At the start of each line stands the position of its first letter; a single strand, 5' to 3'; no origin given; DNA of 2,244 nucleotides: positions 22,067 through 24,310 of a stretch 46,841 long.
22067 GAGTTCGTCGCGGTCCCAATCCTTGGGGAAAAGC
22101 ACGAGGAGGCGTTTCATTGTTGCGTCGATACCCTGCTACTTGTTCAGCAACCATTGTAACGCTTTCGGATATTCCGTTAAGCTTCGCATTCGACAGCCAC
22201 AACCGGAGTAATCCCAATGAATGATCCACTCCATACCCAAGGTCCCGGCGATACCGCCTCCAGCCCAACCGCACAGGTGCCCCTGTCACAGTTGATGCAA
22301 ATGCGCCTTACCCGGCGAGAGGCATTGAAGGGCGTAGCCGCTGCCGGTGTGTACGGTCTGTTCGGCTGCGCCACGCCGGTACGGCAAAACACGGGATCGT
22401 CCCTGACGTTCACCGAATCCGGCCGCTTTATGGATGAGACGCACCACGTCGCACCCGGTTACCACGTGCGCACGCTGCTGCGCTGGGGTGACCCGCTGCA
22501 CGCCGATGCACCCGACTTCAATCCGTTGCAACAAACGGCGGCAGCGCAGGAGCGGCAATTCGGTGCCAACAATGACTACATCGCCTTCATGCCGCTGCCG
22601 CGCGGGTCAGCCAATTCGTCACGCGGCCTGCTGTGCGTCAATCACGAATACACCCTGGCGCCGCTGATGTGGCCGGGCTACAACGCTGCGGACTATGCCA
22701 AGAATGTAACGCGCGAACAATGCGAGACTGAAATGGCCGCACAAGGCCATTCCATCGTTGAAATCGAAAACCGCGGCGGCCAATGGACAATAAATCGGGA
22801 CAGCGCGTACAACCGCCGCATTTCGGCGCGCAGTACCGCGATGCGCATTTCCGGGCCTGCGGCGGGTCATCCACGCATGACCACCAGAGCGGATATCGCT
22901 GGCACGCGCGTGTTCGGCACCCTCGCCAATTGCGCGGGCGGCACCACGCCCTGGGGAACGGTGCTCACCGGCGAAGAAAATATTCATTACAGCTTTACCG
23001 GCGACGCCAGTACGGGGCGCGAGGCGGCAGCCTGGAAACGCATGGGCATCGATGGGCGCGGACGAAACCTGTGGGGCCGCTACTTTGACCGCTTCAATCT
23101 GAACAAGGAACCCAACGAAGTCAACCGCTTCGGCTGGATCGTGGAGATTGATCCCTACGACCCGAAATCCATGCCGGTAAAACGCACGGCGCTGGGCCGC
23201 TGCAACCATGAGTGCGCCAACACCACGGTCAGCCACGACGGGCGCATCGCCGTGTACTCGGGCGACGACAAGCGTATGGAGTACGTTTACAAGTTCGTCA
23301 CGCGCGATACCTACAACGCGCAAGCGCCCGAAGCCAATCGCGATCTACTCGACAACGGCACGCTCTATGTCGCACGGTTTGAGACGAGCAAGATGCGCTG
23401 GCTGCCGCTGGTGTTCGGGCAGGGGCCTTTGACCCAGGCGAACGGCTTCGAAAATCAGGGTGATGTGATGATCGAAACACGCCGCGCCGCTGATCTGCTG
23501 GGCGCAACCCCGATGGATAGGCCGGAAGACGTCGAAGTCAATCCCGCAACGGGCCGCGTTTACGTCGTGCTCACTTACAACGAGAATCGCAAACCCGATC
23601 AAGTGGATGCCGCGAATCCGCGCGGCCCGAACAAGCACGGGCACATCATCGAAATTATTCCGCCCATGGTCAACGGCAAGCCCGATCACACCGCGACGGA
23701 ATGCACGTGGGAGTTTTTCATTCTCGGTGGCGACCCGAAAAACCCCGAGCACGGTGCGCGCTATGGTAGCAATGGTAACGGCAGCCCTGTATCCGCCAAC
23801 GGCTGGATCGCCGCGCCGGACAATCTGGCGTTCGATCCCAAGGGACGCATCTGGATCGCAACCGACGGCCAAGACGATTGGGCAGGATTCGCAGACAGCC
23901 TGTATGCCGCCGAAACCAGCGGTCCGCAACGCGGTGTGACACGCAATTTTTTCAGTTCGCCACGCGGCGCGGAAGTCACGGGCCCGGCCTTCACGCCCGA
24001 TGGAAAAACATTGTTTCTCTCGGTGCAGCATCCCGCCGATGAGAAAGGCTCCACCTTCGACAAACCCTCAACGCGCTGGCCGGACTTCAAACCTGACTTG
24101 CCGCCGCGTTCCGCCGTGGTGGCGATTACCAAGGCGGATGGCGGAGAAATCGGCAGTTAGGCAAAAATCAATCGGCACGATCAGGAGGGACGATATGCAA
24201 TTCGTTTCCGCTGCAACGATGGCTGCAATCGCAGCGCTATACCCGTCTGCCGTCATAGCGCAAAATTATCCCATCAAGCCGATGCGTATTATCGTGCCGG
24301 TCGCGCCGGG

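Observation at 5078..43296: A conserved 17-nt AT-rich word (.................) marks nine gene boundaries in a GC-rich window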

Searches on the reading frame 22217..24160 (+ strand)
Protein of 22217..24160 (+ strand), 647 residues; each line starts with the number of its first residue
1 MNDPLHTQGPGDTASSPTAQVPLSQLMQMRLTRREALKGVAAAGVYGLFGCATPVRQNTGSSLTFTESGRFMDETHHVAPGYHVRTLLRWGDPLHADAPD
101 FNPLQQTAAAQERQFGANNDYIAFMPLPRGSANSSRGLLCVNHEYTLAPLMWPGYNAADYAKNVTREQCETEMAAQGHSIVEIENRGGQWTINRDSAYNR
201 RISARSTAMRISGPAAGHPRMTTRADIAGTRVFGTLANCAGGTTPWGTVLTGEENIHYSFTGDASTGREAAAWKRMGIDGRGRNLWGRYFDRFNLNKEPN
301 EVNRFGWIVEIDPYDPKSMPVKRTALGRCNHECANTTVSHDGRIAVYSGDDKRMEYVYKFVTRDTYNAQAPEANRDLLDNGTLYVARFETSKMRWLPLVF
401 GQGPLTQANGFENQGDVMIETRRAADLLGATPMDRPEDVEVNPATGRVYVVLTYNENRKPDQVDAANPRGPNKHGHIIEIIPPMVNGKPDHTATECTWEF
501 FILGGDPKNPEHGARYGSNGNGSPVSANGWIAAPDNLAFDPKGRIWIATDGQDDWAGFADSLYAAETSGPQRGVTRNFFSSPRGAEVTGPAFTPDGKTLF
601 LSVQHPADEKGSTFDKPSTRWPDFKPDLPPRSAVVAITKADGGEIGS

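Call 12: find_encoding_contigs(protein=window:22217-24160:+, flank=10000, max_places=6)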
Protein window:22217-24160:+ (647 aa): 1 contig read that carries it; 1 place shown.
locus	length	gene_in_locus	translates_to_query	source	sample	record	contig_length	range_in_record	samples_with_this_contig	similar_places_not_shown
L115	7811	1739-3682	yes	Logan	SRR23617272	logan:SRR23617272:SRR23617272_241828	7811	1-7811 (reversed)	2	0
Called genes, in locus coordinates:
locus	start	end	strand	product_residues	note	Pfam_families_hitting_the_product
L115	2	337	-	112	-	?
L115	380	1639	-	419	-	PF13535:ATP-grasp_4 (weak)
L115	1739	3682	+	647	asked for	PF05787:PhoX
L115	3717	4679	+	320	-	PF03401:TctC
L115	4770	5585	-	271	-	PF16694:Cytochrome_P460, PF13473:Cupredoxin_1, PF00127:Copper-bind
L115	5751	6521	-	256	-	PF05721:PhyH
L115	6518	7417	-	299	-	PF02517:Rce1-like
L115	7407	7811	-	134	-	?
